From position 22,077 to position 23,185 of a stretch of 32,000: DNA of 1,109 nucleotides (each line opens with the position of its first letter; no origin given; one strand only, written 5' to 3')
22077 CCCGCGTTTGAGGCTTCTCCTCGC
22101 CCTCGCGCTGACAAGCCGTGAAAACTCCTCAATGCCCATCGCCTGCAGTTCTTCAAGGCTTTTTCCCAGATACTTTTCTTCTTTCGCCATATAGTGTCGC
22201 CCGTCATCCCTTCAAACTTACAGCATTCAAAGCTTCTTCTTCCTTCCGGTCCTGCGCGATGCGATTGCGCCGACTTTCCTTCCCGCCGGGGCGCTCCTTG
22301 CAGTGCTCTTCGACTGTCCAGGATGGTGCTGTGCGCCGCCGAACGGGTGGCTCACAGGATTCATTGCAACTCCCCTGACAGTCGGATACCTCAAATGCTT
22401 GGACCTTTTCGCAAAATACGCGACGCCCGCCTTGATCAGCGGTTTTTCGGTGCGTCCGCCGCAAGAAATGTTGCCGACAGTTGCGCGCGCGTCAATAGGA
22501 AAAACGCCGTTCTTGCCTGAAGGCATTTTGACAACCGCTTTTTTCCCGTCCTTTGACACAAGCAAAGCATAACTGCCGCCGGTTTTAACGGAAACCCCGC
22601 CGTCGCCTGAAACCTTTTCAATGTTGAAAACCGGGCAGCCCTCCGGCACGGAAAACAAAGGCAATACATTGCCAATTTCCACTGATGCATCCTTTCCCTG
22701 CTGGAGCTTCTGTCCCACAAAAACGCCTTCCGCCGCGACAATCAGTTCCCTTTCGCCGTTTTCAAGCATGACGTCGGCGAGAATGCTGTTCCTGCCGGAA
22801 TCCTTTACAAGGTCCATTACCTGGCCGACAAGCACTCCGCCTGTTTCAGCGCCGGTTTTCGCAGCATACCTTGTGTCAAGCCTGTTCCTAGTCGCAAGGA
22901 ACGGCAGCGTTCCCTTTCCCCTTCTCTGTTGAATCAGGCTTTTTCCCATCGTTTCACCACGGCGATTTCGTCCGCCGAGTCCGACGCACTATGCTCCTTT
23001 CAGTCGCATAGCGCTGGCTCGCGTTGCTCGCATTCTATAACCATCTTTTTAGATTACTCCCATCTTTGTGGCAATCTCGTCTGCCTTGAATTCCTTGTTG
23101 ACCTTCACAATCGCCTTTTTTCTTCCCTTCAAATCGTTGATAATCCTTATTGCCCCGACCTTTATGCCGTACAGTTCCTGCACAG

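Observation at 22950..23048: Family-2 element between L23 and L2: hairpin with conserved 8-nt loop and two compensatory stem changes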

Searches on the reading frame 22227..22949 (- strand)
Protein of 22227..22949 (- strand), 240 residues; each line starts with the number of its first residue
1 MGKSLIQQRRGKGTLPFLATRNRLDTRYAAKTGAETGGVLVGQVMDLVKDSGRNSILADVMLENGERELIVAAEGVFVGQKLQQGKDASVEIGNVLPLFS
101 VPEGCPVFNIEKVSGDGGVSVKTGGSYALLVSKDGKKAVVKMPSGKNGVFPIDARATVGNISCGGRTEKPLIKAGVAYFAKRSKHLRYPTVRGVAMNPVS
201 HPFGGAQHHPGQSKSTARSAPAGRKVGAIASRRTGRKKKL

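Call 18: find_related_loci(query=window:22227-22949:-, collection=genome_contigs, flank=10000)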
Query window:22227-22949:- (240 aa) in genome_contigs; peptide patterns used: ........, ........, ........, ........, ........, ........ (x = any residue, [..] = any of these).
274 stretches matched a pattern; 140 encode a relative of the query (tblastn E <= 1e-3); the best 80 are kept; 80 distinct loci.
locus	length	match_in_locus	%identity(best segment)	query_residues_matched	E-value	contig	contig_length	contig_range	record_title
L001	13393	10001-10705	60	1-239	3e-96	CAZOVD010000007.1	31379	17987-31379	MAG TPA_asm: uncultured archaeon isolate SRP193661_co2_56 genome assembly, contig: NODE_1343_length_31379_cov_7.119972,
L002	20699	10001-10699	59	1-237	3e-92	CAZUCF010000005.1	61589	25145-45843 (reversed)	MAG TPA_asm: uncultured archaeon isolate SRP263991_co2_249 genome assembly, contig: NODE_297_length_61589_cov_16.349514,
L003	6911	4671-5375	61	1-239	2e-91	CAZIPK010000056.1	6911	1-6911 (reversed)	MAG TPA_asm: uncultured archaeon isolate binchicken_co16_357 genome assembly, contig: NODE_17930_length_6911_cov_4.93232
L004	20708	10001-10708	57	1-239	6e-86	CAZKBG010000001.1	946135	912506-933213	MAG TPA_asm: uncultured archaeon isolate binchicken_co115_172 genome assembly, contig: NODE_1_length_946135_cov_25.42479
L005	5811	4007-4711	56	1-239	3e-85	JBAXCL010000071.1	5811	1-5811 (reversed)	MAG: archaeon isolate ELA192 MAG192_71, whole genome shotgun sequence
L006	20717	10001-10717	57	1-239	4e-84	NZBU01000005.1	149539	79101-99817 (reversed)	MAG: Candidatus Iainarchaeum archaeon isolate ARS1307 MHASMcontig_151451, whole genome shotgun sequence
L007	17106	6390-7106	53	1-239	3e-79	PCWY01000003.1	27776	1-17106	MAG: Candidatus Diapherotrites archaeon CG11_big_fil_rev_8_21_14_0_20_37_9 CG11_8_21_14_0.20_scaffold_1123_c, whole geno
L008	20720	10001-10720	54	1-239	4e-79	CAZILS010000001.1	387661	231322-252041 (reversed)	MAG TPA_asm: uncultured archaeon isolate SRP141376_co4_238 genome assembly, contig: NODE_6_length_387661_cov_17.188526,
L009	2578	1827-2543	53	1-239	4e-80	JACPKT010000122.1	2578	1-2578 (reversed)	MAG: Candidatus Iainarchaeum archaeon isolate NC_groundwater_502_Ag_S-0.1um_40_6 S35_SO-1_scaffold_379773, whole genome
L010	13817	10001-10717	52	1-239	7e-78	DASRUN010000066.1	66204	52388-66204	MAG TPA_asm: archaeon isolate SMAG_U8112 k141_1735401, whole genome shotgun sequence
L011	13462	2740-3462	56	1-239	4e-78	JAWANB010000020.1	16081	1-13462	MAG: Candidatus Iainarchaeum archaeon isolate SRBZ-2_201901_bins_138 SRBZ-2_201901_bins_138_scaffold_20, whole genome sh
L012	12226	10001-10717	53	1-239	2e-77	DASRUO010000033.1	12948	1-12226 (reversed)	MAG TPA_asm: archaeon isolate SMAG_U8114 k141_2101536, whole genome shotgun sequence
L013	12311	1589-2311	52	1-239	6e-77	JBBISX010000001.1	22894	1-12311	MAG: Candidatus Iainarchaeum archaeon isolate PFS170222_bin_383 NODE_2518_length_22894_cov_3.429747, whole genome shotgu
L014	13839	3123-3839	55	1-239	2e-76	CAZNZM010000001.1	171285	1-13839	MAG TPA_asm: uncultured archaeon isolate binchicken_co107_421 genome assembly, contig: NODE_142_length_171285_cov_8.4120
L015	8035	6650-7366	51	1-239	2e-75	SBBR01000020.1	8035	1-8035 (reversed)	MAG: archaeon isolate Bin_44_1 Hy_contig12189, whole genome shotgun sequence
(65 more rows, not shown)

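Call 21: find_encoding_contigs(protein=window:22227-22949:-, flank=10000, max_places=10)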
Protein window:22227-22949:- (240 aa): 3 contigs read that carry it; 2 places shown.
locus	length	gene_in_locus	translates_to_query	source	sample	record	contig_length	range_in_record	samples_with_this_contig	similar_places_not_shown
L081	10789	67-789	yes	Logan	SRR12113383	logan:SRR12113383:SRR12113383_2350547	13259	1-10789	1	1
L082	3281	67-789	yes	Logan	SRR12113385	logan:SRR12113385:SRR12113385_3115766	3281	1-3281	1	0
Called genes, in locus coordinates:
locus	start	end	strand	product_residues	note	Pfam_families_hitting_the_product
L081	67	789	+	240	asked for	PF03947:Ribosomal_L2_C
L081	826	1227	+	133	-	PF00203:Ribosomal_S19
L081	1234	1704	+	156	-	PF00237:Ribosomal_L22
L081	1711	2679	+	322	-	PF07650:KH_2, PF00189:Ribosomal_S3_C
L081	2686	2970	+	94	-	PF00831:Ribosomal_L29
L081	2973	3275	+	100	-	PF01253:SUI1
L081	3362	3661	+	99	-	PF01868:RNase_P-MRP_p29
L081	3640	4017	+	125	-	PF00366:Ribosomal_S17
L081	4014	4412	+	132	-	PF00238:Ribosomal_L14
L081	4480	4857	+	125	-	PF16906:Ribosomal_L26, PF00467:KOW (weak)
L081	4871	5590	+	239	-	PF08071:RS4NT (faint), PF01479:S4, PF00900:Ribosomal_S4e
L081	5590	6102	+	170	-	PF00281:Ribosomal_L5, PF00673:Ribosomal_L5_C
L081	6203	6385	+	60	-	PF00253:Ribosomal_S14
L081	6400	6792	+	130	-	PF00410:Ribosomal_S8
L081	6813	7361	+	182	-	PF00347:Ribosomal_L6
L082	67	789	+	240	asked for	PF03947:Ribosomal_L2_C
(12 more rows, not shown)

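Call 29: find_related_loci(query=window:22227-22949:-, collection=metagenome_contigs, flank=10000)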
Query window:22227-22949:- (240 aa) in metagenome_contigs; peptide patterns used: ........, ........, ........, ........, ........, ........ (x = any residue, [..] = any of these).
401 stretches matched a pattern; 169 encode a relative of the query (tblastn E <= 1e-3); the best 80 are kept; 80 distinct loci.
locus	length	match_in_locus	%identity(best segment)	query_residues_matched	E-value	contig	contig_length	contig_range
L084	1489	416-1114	59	1-237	8e-98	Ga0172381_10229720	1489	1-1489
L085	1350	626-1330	56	1-239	2e-98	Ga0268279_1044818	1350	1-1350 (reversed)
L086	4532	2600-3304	56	1-239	7e-89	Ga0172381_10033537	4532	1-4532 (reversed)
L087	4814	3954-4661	56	1-239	5e-88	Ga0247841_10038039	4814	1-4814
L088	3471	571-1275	56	1-239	2e-88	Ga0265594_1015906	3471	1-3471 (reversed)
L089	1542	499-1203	56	1-239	8e-93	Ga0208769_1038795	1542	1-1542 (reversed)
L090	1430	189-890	56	1-239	4e-93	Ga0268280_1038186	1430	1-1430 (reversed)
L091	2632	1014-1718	56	1-239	9e-89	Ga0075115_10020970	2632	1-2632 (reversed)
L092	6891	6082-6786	56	1-239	1e-86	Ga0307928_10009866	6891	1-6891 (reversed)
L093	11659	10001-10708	54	1-239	3e-85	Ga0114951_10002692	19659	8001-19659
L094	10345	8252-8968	57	1-239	3e-84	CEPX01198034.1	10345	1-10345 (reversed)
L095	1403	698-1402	56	1-234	4e-85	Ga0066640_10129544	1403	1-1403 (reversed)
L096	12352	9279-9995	52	1-239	4e-78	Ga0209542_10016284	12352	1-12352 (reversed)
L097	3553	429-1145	52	1-239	2e-78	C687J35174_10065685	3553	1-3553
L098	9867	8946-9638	54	1-231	9e-78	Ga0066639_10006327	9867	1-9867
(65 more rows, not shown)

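Call 38: find_homologous_proteins(query=window:22227-22949:-, max_evalue=1e-60)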
Query window:22227-22949:- (240 aa): 383 proteins with E <= 1e-60 among 3805 candidates; the best 120 are listed.
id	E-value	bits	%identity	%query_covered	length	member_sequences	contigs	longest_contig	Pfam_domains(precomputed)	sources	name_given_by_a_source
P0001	1.2e-143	495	95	100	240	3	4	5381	PF03947.25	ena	-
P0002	2.1e-90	321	59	100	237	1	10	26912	PF00181.31,PF03947.25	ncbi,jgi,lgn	jgi:large subunit ribosomal protein L2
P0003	6.7e-89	316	60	100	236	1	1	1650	PF00181.31,PF03947.25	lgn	-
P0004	9.4e-89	315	60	100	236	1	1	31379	PF00181.31,PF03947.25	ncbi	-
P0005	6.3e-88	313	58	100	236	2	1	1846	PF00181.31,PF03947.25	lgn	-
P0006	7.4e-87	309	60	100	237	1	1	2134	PF03947.25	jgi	-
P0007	8.3e-87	309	59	100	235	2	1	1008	PF00181.31,PF03947.25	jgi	jgi:large subunit ribosomal protein L2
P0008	1.9e-86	308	61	100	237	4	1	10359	PF00181.31,PF03947.25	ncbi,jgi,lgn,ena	-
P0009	2.2e-86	308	60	100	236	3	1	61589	PF00181.31,PF03947.25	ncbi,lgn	-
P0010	2.7e-86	307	60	100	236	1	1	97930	PF00181.31,PF03947.25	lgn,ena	-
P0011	2.8e-86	307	59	100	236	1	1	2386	PF00181.31,PF03947.25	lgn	-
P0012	1.3e-85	305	58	100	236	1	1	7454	PF00181.31,PF03947.25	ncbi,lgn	-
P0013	1.3e-85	305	57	100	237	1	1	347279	PF00181.31,PF03947.25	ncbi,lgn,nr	ncbi:MAG: 50S ribosomal protein L2 [Candidatus Diapherotrites archaeon]|nr:50S ribosomal protein L2 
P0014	1.8e-85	305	58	100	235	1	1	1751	PF00181.31,PF03947.25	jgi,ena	-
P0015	2.0e-85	304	57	100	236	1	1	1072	PF00181.31,PF03947.25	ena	-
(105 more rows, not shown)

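Call 39: find_encoding_contigs(protein=P0001, flank=10000, max_places=10)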
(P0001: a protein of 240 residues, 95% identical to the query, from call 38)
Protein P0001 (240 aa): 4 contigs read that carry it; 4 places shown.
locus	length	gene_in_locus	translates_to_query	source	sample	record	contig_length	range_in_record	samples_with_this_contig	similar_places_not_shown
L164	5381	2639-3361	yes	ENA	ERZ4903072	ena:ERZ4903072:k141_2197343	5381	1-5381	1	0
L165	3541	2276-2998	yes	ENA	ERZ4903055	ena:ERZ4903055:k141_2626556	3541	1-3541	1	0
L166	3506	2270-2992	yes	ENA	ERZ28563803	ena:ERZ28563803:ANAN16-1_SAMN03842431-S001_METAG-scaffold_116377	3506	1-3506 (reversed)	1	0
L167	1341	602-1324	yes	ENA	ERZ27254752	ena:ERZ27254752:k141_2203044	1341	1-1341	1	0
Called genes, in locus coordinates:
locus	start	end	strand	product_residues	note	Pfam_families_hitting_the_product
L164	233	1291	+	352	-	PF00297:Ribosomal_L3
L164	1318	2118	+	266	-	PF00573:Ribosomal_L4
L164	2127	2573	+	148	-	PF00276:Ribosomal_L23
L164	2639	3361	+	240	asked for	PF03947:Ribosomal_L2_C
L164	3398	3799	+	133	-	PF00203:Ribosomal_S19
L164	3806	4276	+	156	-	PF00237:Ribosomal_L22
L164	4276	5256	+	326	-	PF07650:KH_2, PF00189:Ribosomal_S3_C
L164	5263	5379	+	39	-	?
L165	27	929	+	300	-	PF00297:Ribosomal_L3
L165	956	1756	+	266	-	PF00573:Ribosomal_L4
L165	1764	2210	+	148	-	PF00276:Ribosomal_L23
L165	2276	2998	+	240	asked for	PF03947:Ribosomal_L2_C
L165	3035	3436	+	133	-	PF00203:Ribosomal_S19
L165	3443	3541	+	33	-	?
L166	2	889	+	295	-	?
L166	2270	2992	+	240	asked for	PF03947:Ribosomal_L2_C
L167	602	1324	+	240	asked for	PF03947:Ribosomal_L2_C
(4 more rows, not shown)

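Call 41: list_cluster_members(proteins=[P0001])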
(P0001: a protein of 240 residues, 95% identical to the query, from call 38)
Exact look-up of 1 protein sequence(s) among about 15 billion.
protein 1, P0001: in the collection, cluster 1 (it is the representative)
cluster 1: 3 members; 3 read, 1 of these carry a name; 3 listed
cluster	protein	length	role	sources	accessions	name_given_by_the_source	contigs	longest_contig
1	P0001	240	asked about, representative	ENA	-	-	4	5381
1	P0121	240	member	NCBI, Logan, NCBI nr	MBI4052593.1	MAG: 50S ribosomal protein L2 [Candidatus Diapherotrites archaeon] | 50S ribosomal protein L2 [Candidatus Diapherotrites archaeon]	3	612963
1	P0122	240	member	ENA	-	-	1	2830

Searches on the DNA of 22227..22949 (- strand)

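Call 88: search_rna_families(sources=[L008, L020, L090, L103, L164, L101, L015, L019], threshold=gathering)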
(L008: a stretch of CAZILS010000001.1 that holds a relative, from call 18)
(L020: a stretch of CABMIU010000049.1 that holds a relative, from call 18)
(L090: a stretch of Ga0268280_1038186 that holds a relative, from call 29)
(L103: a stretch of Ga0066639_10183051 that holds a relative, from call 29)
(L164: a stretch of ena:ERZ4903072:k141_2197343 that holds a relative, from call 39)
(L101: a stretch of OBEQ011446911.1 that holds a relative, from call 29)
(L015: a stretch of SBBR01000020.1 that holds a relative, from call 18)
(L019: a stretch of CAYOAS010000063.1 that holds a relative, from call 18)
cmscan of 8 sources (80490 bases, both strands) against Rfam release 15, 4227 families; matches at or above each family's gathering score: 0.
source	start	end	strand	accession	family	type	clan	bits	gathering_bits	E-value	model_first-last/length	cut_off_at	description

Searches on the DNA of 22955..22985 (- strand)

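Call 82: build_rna_model(alignment_id=A6, structure=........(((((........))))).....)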
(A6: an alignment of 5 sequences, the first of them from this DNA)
Model R2 built from alignment A6 (5 sequences, 31 columns); structure: as given.
model positions 31; base pairs 5; branch points 0; effective number of sequences 5; information 0.924 bits per position. Calibrated on 0.2 Mb of random sequence (short: E-values are rough).
structure used (alignment columns):
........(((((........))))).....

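Call 83: search_with_rna_model(model_id=R2, sources=[window, L001, L002, L003, L004, L005, L006, L007, L008, L009, L010, L011, L012, L013, L014, L015, L016, L017, L018, L019, L020, L028, L032, L084, L085, L086, L087, L088, L089, L090, L091, L092, L093, L094, L095, L096, L097, L098, L099, L100, L101, L102, L103, L104, L105, L106, L107, L109, L139, L158, L164, L165, L166, L167, L168, L169, L170, L171, L172, L173, L174], max_evalue=10)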
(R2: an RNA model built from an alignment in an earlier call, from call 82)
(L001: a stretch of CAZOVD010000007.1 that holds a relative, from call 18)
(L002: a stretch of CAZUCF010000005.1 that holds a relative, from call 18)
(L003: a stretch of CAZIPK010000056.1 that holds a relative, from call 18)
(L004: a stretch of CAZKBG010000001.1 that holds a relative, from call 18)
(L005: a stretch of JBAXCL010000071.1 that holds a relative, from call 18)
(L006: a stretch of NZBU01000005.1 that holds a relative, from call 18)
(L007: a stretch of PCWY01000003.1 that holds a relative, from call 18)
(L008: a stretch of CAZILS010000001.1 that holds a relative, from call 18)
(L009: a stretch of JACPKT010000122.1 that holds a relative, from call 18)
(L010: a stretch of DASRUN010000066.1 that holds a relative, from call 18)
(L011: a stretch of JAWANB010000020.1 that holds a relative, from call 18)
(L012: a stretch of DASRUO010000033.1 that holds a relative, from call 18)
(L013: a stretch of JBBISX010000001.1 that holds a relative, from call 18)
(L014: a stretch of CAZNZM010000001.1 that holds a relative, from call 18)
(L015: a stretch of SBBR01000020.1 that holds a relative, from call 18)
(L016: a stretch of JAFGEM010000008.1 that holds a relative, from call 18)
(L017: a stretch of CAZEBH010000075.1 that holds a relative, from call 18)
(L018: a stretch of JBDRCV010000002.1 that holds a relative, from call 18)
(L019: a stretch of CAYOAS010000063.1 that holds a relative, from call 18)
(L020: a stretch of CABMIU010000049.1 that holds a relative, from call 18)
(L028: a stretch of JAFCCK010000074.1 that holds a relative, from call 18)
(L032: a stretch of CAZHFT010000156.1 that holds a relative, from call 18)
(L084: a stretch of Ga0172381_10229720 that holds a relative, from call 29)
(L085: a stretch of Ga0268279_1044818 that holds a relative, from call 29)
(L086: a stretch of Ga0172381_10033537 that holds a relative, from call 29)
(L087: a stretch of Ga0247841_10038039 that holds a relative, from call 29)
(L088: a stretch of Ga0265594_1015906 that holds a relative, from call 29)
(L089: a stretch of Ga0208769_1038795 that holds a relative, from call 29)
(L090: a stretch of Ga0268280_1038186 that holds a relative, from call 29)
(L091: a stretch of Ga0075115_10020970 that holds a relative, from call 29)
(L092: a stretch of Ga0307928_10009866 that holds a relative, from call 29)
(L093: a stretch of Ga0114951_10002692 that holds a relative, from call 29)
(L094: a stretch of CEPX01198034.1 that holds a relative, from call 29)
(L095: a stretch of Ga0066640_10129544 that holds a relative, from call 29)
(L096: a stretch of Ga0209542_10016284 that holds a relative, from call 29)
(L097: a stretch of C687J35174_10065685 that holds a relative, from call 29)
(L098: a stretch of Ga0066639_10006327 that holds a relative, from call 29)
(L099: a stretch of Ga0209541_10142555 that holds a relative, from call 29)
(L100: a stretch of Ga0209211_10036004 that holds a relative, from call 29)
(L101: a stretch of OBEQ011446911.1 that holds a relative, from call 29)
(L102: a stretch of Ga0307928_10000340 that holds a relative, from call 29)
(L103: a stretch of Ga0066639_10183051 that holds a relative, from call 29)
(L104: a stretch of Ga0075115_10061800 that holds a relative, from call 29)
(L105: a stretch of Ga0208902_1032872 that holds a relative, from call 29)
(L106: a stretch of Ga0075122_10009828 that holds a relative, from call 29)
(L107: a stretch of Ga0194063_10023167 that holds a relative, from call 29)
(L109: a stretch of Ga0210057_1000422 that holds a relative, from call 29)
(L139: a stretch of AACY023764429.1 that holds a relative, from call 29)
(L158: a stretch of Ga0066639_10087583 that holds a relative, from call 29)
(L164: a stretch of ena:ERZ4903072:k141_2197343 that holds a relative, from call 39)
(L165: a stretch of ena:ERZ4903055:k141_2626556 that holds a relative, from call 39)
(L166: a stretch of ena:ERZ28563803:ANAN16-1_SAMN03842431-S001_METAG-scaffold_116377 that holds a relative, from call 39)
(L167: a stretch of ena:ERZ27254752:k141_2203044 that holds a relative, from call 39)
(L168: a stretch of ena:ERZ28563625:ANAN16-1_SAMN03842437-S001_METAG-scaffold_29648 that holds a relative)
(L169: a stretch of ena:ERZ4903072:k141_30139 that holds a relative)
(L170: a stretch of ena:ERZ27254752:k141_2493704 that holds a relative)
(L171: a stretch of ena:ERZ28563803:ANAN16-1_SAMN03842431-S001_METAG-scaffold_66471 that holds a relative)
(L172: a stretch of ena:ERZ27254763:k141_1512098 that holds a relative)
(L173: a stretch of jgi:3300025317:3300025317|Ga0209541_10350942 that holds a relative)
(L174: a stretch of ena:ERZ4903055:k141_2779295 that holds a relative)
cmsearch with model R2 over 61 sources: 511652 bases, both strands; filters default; matches with E-value up to 10: 11.
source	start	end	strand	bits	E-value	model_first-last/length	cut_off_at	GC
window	22955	22985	-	40.1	2e-06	1-31/31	no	0.68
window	16824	16854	-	39.8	2.3e-06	1-31/31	no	0.68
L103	311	341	+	38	6.1e-06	1-31/31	no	0.71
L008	3184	3214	+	37.1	1e-05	1-31/31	no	0.55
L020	10768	10798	+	33.1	9.6e-05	1-31/31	no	0.58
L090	1391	1421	+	17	0.82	1-31/31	no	0.65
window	8509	8544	-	15.4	2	1-31/31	no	0.64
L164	2614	2643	+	14.6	3.3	1-31/31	no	0.63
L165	2251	2280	+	14.6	3.3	1-31/31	no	0.63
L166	2245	2274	+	14.6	3.3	1-31/31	no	0.63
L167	577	606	+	14.6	3.3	1-31/31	no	0.63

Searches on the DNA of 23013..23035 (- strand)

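Call 56: build_rna_model(alignment_id=A2, structure=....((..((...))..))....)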
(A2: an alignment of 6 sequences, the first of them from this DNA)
Model R1 built from alignment A2 (6 sequences, 23 columns); structure: as given.
model positions 23; base pairs 4; branch points 0; effective number of sequences 6; information 0.93 bits per position. Calibrated on 0.2 Mb of random sequence (short: E-values are rough).
structure used (alignment columns):
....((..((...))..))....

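Call 57: search_with_rna_model(model_id=R1, sources=[window, L001, L002, L003, L004, L005, L006, L007, L008, L009, L010, L011, L012, L013, L014, L015, L016, L017, L018, L019, L020, L028, L032, L084, L085, L086, L087, L088, L089, L090, L091, L092, L093, L094, L095, L096, L097, L098, L099, L100, L101, L102, L103, L104, L105, L106, L107, L109, L139, L158, L164, L165, L166, L167, L168, L169, L170, L171, L172, L173, L174], max_evalue=10)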
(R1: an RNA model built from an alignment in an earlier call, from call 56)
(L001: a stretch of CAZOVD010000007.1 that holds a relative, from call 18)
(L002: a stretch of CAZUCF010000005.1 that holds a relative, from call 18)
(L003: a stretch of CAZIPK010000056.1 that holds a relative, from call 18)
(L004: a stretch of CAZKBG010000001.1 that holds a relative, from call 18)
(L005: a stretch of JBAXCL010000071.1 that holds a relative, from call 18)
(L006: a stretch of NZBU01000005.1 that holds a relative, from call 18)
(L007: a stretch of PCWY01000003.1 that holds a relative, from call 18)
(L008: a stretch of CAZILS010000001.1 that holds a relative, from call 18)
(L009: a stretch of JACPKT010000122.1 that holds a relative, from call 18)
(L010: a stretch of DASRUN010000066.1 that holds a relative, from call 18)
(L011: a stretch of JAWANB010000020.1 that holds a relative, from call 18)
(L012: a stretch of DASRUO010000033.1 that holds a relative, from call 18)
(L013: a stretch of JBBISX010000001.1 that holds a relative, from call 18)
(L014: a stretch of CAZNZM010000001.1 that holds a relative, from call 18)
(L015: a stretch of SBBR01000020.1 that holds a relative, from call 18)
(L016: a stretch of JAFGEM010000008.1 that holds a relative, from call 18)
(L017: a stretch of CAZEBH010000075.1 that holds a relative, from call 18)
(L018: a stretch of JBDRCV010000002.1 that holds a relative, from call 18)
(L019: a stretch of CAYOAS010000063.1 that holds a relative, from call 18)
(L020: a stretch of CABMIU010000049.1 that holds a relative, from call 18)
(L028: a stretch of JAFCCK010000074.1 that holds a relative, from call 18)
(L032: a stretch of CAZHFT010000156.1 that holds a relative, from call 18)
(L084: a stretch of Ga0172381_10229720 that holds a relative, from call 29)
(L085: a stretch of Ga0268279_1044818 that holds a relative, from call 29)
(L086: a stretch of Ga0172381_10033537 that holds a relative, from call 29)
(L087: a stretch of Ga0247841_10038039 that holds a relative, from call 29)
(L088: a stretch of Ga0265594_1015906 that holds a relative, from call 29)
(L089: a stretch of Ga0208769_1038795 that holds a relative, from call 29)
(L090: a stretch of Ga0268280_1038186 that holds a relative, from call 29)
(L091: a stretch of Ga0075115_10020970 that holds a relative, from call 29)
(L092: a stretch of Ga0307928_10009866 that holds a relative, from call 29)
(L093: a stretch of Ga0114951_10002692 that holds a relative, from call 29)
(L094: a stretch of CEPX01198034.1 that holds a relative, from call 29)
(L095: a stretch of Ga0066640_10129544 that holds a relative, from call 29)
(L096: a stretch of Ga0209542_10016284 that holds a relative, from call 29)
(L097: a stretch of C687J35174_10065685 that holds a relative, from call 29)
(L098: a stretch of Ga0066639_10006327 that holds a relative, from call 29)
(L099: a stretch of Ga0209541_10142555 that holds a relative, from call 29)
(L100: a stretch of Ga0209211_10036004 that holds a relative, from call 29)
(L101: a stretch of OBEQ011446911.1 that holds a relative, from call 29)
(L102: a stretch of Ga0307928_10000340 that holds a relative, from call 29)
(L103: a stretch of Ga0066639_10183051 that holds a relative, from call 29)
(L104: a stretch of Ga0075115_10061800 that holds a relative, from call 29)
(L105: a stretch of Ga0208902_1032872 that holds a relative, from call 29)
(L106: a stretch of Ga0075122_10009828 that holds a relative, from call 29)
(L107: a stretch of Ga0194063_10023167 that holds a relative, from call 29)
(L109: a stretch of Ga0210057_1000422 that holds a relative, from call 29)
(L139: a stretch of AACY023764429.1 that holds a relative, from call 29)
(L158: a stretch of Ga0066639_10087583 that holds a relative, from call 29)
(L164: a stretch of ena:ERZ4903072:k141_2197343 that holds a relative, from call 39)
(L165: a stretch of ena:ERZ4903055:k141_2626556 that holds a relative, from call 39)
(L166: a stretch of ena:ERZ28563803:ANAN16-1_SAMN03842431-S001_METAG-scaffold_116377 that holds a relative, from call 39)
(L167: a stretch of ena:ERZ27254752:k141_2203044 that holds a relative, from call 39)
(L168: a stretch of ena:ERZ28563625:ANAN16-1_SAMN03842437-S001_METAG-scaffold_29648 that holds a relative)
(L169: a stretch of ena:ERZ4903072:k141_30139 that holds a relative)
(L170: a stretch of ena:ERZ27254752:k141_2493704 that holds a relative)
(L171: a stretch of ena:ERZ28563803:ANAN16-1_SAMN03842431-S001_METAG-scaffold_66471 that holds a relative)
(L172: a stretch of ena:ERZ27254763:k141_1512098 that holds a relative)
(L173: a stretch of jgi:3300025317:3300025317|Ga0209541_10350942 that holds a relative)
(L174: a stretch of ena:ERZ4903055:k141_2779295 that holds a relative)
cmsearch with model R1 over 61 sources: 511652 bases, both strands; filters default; matches with E-value up to 10: 15.
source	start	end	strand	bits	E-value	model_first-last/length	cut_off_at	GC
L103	269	291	+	29.6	1.5e-05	1-23/23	no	0.48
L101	9935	9957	+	29.4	1.8e-05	1-23/23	no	0.57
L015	5720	5742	+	28.1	4.2e-05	1-23/23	no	0.61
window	23013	23035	-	27.6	6.5e-05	1-23/23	no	0.65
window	22989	23011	-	25.7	0.00026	1-23/23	no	0.48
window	16859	16881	-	24.4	0.00064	1-23/23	no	0.52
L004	20056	20078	+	13.8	1.3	1-23/23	no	0.61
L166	3469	3492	+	13.7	1.4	1-23/23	no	0.67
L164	306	328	-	13.7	1.5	1-23/23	no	0.52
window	30227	30261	+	13.5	1.7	1-23/23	no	0.54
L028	3433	3456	+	12.1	4.5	1-23/23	no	0.54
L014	2835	2860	+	11.5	6.9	1-23/23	no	0.35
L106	102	124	+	11.5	7.1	1-23/23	no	0.61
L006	18393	18413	+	11.5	7.2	1-23/23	no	0.57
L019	2911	2933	+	11.3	8.1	1-23/23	no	0.48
